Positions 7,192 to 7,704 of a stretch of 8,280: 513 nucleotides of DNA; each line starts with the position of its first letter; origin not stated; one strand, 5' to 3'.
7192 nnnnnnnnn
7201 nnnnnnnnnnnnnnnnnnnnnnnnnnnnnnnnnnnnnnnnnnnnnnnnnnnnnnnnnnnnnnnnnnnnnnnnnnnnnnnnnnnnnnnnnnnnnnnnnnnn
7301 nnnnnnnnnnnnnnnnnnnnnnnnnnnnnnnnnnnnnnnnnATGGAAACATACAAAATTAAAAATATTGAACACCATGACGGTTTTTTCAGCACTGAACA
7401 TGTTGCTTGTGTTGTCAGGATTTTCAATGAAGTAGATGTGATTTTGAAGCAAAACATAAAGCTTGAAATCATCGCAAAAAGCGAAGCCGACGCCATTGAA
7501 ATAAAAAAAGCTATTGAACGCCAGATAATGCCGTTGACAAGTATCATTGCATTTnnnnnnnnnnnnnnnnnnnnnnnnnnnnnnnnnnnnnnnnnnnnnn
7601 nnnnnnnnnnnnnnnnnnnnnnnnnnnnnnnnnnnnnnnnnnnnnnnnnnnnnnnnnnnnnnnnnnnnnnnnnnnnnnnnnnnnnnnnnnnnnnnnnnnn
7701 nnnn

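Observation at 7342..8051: AT-rich four-gene cassette of unknown function inside the prophage early operon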

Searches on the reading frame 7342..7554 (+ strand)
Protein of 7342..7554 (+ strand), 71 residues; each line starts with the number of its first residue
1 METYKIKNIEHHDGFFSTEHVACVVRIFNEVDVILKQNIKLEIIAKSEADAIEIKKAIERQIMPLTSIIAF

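Call 7: search_protein_families(library=pfam, proteins=[window:7342-7554:+], max_evalue=1)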
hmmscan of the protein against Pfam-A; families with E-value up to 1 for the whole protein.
window:7342-7554:+ (71 aa): 0 families

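Call 8: search_protein_families(library=phrogs, proteins=[window:7342-7554:+], max_evalue=1)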
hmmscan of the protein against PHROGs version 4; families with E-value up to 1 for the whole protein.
window:7342-7554:+ (71 aa): 1 family
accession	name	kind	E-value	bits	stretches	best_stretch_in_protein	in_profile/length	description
phrog_3876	-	unknown function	0.24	12.8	1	11-48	37-73/77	-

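Call 10: search_dna_similar(query=window:7342-7554:+, collection=phages, mode=protein, max_rows=30, max_evalue=0.1)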
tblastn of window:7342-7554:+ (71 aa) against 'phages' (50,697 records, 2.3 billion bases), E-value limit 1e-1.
No match.

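Call 11: find_homologous_proteins(query=window:7342-7554:+, max_evalue=0.01)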
Query window:7342-7554:+ (71 aa): 7 proteins with E <= 0.01 among 7 candidates.
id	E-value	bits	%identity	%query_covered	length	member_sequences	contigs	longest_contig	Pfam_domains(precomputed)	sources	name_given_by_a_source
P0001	1.0e-36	141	99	100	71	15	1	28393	-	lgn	-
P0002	1.2e-32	128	89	100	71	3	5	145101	-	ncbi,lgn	ncbi:TPA: hypothetical protein ACV776_004192 [Escherichia coli]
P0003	3.9e-31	123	89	100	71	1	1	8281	-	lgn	-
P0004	9.1e-31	122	86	100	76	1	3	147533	-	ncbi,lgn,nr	ncbi:TPA: hypothetical protein PJF95_004254 [Escherichia coli]|nr:hypothetical protein [Escherichia 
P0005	2.5e-27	111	80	100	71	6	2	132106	-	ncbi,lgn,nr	ncbi:TPA: hypothetical protein ACV740_004675 [Escherichia coli]|nr:hypothetical protein [Escherichia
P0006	3.6e-18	82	71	87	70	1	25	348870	-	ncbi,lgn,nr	ncbi:hypothetical protein CCF09_003115 [Escherichia coli]|nr:hypothetical protein [Escherichia coli]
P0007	5.1e-18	82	69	87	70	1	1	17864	-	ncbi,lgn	ncbi:hypothetical protein ACM6SC_005214 [Escherichia coli]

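Call 30: search_protein_representatives(alignment_id=A1)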
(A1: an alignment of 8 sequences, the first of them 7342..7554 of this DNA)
Query: 8 sequences, 71 profile positions. Proteins with E-value up to 0.001 (for the whole library): 4; up to 1e-10: 3; up to 1e-30: 1. The best 4 are listed.
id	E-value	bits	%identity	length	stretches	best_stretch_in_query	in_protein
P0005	1.7e-39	149.6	-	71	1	1-71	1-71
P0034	8.0e-24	99.4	-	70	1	1-71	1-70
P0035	6.4e-20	86.9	-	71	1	1-71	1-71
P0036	2.4e-09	53.0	-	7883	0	-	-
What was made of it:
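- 7342..7557 (+): ORF1 (71 aa, soluble, GC 0.343). Rare optional gene in the slot between DUF4761 and DUF4754. A profile search of 1.84 billion representatives found only 3 real clusters (call 30), and all named homologues are from E. coli (call 11).
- Tried and rejected: For ORF1, word-indexed and exhaustive profile searches found only close E. coli relatives (calls 11, 30).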

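Call 33: predict_structure(alignment_id=A1)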
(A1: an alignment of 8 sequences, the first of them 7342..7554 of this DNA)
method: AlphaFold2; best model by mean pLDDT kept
length: 71 residues; sequences in the alignment: 8
mean_pLDDT: 46.0   pTM: 0.36
mean pLDDT of the five models: 46.0, 44.3, 43.7, 40.3, 37.3
residues with pLDDT >= 90: 0; 70-90: 0; 50-70: 23; < 50: 48
segments of 3 or more residues with pLDDT < 50: 1-39, 66-71
pLDDT, mean of each block of 10 residues (from residue 1): 37 38 40 44 56 63 45 29
secondary structure, 60 per line:
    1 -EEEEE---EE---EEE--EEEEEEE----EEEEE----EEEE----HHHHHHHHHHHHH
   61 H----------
elements in order: E2-6 E15-17 E20-26 E31-35 E40-43 H48-61
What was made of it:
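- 7342..7557 (+): AF2 model pLDDT 46, unusable (call 33).
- Tried and rejected: The ORF1 AF2 model was too poor (pLDDT 46) to use in a fold search (call 33).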

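Call 52: search_protein_families(library=padloc, proteins=[window:7342-7554:+], max_evalue=1)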
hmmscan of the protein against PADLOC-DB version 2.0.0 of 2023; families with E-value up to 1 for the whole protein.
window:7342-7554:+ (71 aa): 0 families

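Call 53: search_protein_families(library=ncbifam, proteins=[window:7342-7554:+], max_evalue=1)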
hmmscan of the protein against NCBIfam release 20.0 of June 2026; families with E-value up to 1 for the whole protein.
window:7342-7554:+ (71 aa): 0 families

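Call 54: search_solved_structures(query=A1, max_evalue=10)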
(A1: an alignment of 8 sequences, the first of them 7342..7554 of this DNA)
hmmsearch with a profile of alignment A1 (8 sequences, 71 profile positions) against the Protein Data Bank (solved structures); distinct sequences matched with E-value up to 10: 3.
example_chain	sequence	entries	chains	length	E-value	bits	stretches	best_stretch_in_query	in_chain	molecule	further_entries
9gb5_G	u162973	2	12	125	0.24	14.6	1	6-30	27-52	gp51 - Neck valve protein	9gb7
1tm9_A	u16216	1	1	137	0.4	13.8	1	27-66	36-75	Hypothetical protein MG354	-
9cg1_A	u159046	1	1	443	0.5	13.5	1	8-30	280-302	Radical SAM protein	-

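Call 80: search_protein_families(library=pfam, alignment_id=A8, max_evalue=1)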
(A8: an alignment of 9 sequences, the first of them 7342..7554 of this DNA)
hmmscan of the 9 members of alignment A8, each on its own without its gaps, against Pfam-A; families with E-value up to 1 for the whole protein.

A. member 1, window:7342-7554:+ (71 aa): 0 families

B. families by the number of members that match (of 9 scanned): 3 families
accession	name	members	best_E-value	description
PF22081.2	SwaI-like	1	0.026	SwaI restriction endonuclease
PF02025.20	IL5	1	0.041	Interleukin 5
PF25401.1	PH_27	1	0.13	Kinetoplastid PH-like domain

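Call 81: search_protein_families(library=phrogs, alignment_id=A8, max_evalue=1)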
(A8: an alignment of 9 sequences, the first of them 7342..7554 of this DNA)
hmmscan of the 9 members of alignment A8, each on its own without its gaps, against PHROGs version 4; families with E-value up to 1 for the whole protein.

A. member 1, window:7342-7554:+ (71 aa): 1 family
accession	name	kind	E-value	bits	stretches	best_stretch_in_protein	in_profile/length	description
phrog_3876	-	unknown function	0.24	12.8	1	11-48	37-73/77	-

B. families by the number of members that match (of 9 scanned): 8 families
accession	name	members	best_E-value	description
phrog_3876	-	4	0.061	-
phrog_22778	-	2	0.023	-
phrog_20287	-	1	0.048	-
phrog_33372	-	1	0.13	tail assembly chaperone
phrog_33130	-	1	0.13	-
phrog_35420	-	1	0.16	-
phrog_17464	-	1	0.19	replication protein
phrog_2919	-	1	0.22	-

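Call 82: search_solved_structures(query=A8, max_evalue=10)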
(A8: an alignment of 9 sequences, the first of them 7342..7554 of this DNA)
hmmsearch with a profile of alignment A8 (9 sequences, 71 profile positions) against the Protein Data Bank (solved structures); distinct sequences matched with E-value up to 10: 2.
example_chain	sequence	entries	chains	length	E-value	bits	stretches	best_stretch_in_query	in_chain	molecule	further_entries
8dqa_A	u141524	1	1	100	0.52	13.5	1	20-64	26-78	LS1-like protein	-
2mq8_A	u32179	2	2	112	6.9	9.9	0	39-63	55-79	De novo designed protein LFR1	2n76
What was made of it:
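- Tried and rejected: Pfam and PHROG scans of every family member and PDB sequence searches found nothing (calls 54, 80-82).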
